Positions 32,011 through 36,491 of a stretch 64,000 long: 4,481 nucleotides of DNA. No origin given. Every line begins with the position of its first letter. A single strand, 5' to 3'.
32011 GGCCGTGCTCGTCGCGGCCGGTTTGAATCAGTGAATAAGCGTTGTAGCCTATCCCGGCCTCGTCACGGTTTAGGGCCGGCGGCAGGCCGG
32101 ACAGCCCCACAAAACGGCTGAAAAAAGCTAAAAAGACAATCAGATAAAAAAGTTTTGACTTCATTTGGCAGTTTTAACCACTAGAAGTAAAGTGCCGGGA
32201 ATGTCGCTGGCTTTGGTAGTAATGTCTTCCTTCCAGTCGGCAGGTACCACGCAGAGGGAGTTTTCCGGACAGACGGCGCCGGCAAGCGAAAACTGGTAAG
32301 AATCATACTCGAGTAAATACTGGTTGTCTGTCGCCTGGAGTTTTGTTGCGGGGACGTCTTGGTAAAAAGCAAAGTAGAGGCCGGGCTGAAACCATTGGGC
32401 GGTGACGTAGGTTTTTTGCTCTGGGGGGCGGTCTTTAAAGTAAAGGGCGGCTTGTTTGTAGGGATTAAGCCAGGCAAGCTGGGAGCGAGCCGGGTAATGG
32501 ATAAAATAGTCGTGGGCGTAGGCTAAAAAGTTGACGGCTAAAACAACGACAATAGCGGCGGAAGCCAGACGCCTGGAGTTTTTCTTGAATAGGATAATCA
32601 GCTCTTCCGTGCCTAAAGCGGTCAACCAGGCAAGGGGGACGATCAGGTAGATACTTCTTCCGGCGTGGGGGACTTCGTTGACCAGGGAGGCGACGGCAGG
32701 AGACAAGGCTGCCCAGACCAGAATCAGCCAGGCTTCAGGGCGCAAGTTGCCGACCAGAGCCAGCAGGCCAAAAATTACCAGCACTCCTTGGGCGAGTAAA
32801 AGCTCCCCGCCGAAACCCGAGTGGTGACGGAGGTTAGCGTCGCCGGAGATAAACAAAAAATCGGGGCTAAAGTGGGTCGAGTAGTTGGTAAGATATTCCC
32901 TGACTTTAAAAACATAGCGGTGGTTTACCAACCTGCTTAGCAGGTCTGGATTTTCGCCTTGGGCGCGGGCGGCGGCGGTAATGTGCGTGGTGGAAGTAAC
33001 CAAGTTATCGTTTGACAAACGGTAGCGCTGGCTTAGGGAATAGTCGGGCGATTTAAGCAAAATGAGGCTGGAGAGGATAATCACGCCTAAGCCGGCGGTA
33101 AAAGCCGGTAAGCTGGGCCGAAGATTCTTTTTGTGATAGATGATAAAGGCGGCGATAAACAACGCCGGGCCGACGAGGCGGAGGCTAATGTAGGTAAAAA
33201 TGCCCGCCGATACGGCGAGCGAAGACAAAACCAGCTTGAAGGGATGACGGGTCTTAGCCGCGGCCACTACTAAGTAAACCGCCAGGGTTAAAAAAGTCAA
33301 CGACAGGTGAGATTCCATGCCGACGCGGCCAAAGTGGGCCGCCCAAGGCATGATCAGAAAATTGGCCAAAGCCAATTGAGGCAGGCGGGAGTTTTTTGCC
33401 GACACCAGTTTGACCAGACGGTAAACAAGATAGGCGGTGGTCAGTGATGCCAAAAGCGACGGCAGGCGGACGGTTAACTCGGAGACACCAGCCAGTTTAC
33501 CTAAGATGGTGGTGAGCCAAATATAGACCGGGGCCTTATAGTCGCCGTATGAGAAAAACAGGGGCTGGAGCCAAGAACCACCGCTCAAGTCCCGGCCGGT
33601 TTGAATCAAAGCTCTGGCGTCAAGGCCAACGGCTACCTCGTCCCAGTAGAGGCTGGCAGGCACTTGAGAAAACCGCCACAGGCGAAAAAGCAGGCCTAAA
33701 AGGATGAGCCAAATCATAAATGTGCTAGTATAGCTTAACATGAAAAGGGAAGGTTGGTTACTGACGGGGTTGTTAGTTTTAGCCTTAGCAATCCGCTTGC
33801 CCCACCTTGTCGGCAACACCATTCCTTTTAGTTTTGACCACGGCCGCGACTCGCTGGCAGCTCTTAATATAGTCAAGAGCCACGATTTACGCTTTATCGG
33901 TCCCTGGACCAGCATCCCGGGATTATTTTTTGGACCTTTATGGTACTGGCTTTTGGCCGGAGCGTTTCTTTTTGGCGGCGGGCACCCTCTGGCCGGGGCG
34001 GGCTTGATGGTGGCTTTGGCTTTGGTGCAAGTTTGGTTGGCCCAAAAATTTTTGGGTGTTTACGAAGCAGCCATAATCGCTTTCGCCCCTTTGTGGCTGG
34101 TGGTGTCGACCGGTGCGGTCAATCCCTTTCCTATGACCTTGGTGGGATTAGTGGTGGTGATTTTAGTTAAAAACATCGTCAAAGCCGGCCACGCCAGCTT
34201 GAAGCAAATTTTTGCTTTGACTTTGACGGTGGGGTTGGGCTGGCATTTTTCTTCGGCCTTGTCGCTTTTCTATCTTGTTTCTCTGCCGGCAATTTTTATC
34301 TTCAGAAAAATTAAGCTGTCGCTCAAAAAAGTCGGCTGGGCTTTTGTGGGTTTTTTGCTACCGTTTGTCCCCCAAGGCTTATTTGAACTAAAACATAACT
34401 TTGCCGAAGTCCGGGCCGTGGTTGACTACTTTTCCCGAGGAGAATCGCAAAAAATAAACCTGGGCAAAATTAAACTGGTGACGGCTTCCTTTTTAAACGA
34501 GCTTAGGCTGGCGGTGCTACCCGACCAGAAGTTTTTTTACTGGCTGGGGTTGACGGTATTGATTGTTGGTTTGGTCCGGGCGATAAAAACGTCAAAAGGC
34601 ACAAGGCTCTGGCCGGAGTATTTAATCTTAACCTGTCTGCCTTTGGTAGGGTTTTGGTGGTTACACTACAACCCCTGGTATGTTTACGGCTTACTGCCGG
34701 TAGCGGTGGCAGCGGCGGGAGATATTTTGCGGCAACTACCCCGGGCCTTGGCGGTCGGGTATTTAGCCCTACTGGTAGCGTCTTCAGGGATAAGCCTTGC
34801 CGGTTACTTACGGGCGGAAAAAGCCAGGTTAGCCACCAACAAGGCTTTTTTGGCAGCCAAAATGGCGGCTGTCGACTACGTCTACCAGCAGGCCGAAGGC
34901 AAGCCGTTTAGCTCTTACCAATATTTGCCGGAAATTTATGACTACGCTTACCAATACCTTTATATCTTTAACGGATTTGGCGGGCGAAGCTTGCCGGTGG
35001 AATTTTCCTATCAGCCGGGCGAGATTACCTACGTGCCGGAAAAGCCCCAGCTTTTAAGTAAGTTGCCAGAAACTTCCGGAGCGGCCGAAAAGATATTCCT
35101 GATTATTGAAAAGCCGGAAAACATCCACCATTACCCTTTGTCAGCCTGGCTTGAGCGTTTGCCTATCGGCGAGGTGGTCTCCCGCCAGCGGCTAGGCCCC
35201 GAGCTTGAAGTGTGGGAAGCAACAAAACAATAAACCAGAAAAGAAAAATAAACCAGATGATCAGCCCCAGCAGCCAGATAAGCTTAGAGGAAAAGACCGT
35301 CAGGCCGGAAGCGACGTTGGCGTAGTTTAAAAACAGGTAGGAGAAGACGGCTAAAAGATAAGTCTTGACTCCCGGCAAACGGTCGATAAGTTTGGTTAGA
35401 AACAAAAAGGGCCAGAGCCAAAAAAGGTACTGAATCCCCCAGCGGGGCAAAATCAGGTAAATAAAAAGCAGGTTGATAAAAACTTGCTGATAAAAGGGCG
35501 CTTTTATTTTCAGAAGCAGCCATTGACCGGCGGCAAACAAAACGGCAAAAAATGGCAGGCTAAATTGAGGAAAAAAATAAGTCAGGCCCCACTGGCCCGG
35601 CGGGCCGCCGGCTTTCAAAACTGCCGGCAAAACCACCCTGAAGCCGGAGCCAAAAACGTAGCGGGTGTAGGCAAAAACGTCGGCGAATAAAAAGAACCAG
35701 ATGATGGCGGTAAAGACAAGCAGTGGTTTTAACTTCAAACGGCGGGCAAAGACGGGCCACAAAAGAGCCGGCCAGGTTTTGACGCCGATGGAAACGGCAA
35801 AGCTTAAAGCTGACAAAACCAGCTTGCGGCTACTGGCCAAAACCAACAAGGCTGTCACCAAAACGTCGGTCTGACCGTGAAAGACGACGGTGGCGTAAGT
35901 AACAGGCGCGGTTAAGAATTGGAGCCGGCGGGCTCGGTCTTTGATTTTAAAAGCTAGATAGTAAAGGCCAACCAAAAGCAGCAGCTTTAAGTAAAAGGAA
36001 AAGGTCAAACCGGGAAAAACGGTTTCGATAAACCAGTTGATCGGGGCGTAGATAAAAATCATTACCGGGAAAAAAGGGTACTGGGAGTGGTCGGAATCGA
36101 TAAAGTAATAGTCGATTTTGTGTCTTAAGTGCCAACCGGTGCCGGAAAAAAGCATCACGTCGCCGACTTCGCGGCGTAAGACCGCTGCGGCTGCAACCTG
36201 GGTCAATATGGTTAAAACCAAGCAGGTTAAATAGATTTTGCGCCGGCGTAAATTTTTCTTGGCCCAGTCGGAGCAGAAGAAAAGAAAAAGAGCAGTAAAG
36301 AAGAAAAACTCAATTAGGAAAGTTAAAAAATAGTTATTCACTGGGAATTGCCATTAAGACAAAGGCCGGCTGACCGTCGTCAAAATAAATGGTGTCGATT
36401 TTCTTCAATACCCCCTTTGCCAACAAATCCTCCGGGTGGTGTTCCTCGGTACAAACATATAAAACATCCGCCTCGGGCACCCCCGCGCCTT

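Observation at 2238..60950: Unusually large expansion of PMT/ArnT-type GT-C glycosyltransferases with six Dpm1-like donors, but no OST, Wzy or initiating transferase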

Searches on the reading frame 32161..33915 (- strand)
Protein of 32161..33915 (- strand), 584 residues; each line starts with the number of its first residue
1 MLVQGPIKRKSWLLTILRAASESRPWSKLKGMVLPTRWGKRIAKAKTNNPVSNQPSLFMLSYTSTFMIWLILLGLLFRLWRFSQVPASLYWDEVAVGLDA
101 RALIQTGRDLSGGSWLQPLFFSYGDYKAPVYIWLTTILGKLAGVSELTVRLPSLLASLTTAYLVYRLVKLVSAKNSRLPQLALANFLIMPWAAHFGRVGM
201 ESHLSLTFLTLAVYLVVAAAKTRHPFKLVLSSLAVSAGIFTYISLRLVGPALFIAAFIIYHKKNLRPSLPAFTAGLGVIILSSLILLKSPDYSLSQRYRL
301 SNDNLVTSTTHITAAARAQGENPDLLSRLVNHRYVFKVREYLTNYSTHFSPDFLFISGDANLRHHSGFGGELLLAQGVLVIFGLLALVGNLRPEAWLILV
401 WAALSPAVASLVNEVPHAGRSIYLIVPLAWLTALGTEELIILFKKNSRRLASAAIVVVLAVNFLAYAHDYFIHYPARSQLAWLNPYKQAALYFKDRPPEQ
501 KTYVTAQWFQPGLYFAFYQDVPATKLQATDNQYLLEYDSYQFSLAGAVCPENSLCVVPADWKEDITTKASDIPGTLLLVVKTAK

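Call 8: search_protein_families(library=pfam, max_evalue=0.01, proteins=[window:32161-33915:-])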
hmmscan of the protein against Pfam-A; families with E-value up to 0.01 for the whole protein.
window:32161-33915:- (584 aa): 1 family
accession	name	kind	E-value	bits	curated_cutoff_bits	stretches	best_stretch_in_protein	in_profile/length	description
PF13231.12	PMT_2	-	5e-12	46.7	26.1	1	127-282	2-155/160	Dolichyl-phosphate-mannose-protein mannosyltransferase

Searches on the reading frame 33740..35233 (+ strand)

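Call 8: search_protein_families(library=pfam, max_evalue=0.01, proteins=[window:33740-35233:+])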
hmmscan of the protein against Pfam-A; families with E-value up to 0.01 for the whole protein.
window:33740-35233:+ (497 aa): 0 families

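Call 14: search_protein_families(library=ncbifam, max_evalue=0.01, proteins=[window:33740-35233:+])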
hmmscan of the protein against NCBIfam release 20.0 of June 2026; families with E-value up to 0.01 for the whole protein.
window:33740-35233:+ (497 aa): 0 families

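Call 68: search_protein_families(library=pfam, max_evalue=10, proteins=[window:33740-35233:+])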
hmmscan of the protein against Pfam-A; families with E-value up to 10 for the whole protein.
window:33740-35233:+ (497 aa): 1 family
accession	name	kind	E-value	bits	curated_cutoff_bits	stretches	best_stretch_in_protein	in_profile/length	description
PF05108.18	T7SS_ESX1_EccB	-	0.17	11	27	1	322-386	27-89/474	Type VII secretion system ESX-1, transport TM domain B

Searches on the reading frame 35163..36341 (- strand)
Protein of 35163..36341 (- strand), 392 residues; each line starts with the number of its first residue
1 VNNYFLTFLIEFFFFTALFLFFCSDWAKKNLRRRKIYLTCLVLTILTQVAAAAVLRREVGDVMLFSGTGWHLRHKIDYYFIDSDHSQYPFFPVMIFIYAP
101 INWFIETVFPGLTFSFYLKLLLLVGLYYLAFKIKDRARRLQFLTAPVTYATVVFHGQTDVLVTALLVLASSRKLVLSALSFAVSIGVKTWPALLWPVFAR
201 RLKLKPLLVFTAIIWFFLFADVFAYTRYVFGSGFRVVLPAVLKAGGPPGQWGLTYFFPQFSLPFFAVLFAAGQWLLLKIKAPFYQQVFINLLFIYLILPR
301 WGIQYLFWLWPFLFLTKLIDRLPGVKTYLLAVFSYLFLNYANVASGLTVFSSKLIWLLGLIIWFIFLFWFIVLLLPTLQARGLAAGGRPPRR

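Call 8: search_protein_families(library=pfam, max_evalue=0.01, proteins=[window:35163-36341:-])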
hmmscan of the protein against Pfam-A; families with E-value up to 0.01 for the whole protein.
window:35163-36341:- (392 aa): 0 families

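Call 14: search_protein_families(library=ncbifam, max_evalue=0.01, proteins=[window:35163-36341:-])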
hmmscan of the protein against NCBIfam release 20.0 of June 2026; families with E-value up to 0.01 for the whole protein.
window:35163-36341:- (392 aa): 0 families

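Call 41: find_homologous_proteins(query=window:35163-36341:-, max_evalue=0.001)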
Query window:35163-36341:- (392 aa): 12 proteins with E <= 0.001 among 8000 candidates.
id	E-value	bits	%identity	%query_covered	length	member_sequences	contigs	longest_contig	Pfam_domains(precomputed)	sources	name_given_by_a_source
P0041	3.1e-251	852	100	100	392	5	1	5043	-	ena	-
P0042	1.4e-104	369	53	95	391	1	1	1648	-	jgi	-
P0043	2.3e-73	266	42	95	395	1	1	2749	-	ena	-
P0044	5.7e-71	258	42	87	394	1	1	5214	-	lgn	-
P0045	8.1e-70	254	40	94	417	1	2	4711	-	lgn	-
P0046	2.4e-62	230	42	92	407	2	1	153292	-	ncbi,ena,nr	ncbi:hypothetical protein GYA49_05370 [Candidatus Beckwithbacteria bacterium]|nr:hypothetical protei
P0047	3.0e-59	220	38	94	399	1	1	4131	-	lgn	-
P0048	8.5e-59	218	35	95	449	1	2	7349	-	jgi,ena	-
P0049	3.3e-56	210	39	81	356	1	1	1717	-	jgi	jgi:hypothetical protein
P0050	3.9e-54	203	39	85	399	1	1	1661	-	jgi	-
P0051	2.1e-50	191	33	97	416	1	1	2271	-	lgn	-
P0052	4.7e-46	176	38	77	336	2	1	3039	-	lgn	-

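Call 54: predict_structure(alignment_id=A3)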
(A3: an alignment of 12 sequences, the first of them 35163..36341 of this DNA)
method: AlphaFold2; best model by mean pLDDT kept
length: 392 residues; sequences in the alignment: 12
mean_pLDDT: 83.3   pTM: 0.85
mean pLDDT of the five models: 83.3, 83.0, 82.5, 81.3, 74.1
residues with pLDDT >= 90: 202; 70-90: 107; 50-70: 66; < 50: 17
segments of 3 or more residues with pLDDT < 50: 245-249, 382-392
pLDDT, mean of each block of 10 residues (from residue 1): 85 98 96 97 97 86 77 69 59 65 77 85 96 96 96 91 94 95 86 91 95 92 74 66 51 61 79 88 92 80 77 92 91 95 92 90 93 72 44 38
secondary structure, 60 per line:
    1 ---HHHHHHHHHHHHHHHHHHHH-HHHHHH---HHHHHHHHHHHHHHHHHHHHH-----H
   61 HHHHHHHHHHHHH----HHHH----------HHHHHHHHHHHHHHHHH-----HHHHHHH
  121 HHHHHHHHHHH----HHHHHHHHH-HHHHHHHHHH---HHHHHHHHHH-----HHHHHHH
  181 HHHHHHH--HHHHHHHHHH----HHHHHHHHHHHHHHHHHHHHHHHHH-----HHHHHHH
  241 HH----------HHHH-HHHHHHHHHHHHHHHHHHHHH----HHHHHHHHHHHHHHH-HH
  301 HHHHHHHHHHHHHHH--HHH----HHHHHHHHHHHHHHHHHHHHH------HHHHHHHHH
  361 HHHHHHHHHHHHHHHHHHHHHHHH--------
elements in order: H4-23 H25-30 H34-54 H60-73 H78-81 H92-108 H114-131 H136-144 H146-155 H159-168 H174-187 H190-199 H204-228 H234-242 H253-256 H258-278 H283-297 H299-315 H325-345 H352-384

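Call 56: fold_search(model_id=the predicted structure, library=pdb)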
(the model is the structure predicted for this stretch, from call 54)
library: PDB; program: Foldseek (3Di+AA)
matches with E <= 10: 57; with E <= 0.001: 0
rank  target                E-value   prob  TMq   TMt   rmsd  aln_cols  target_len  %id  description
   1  9dm5                  1.1e-03  1.00  0.62  0.63   5.9       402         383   17  Product-Bound mannosyltransferase PimE (released 2025-06-25)
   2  9ub7_B                3.0e-03  1.00  0.59  0.58   6.5       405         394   14  Structure of glycosylphosphatidylinositol transamidase,state 1 (released 2026-04-08)
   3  9dm7_A                3.1e-03  1.00  0.64  0.67   5.4       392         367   15  mannosyltransferase PimE in complex with Fab_E6 (released 2025-06-25)
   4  8imx_U                2.2e-02  1.00  0.56  0.53   6.7       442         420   14  Cryo-EM structure of GPI-T with a chimeric GPI-anchored protein (released 2023-08-16)
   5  9wno_A                4.4e-02  1.00  0.59  0.57   6.1       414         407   14  Cryo-EM structure of Candida glabrata GPI mannosyltransferase I bound to Dol-P-Man (released 2025-12-03)
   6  7w72_U                7.5e-02  1.00  0.50  0.47   8.4       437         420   13  Structure of a human glycosylphosphatidylinositol (GPI) transamidase (released 2022-02-16)
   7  9s6r_A                1.0e-01  1.00  0.57  0.58   5.9       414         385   12  Ternary cryo-EM structure of yeast ALG3 with Dol25-PP-GlcNAc2Man5, Dol25-P-Man, and Fab (released 2026-03-18)
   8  6s7o_A                1.1e-01  0.92  0.38  0.25  17.9       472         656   10  Cryo-EM structure of human oligosaccharyltransferase complex OST-A (released 2019-12-18)
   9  7wld_U                1.3e-01  1.00  0.57  0.54   6.6       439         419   15  Cryo-EM structure of the human glycosylphosphatidylinositol transamidase complex at 2.53 Angstrom resolution (released 2022-04-27)
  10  6s7t_A                1.7e-01  0.96  0.40  0.25  14.5       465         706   13  Cryo-EM structure of human oligosaccharyltransferase complex OST-B (released 2019-12-18)
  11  8b6l_I                1.7e-01  0.94  0.40  0.26  17.1       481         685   12  Subtomogram average of the human Sec61-TRAP-OSTA-translocon (released 2022-12-07)
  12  8pn9_A                2.1e-01  0.91  0.37  0.25  15.0       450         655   11  Structure of human oligosaccharyltransferase OST-A complex bound to NGI-1 (released 2024-05-08)
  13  9n9j_I                7.0e-01  0.69  0.40  0.25  18.9       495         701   11  Structure of a GRP94 folding intermediate engaged with a CCDC134- and FKBP11-bound secretory translocon (released 2025-11-19)
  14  3dde_A                1.0e+00  0.13  0.13  0.19  22.8       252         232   11  Crystal structure of a domain of unknown function with a heme oxygenase-like fold (sden_3740) from shewanella denitrif (released 2008-06-24)
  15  8wns_B                2.2e+00  0.04  0.13  0.12  23.9       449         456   12  Cryo EM map of SLC7A10 in the apo state (released 2024-05-15)
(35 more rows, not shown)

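Call 68: search_protein_families(library=pfam, max_evalue=10, proteins=[window:35163-36341:-])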
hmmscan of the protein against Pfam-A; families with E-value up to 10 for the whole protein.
window:35163-36341:- (392 aa): 0 families
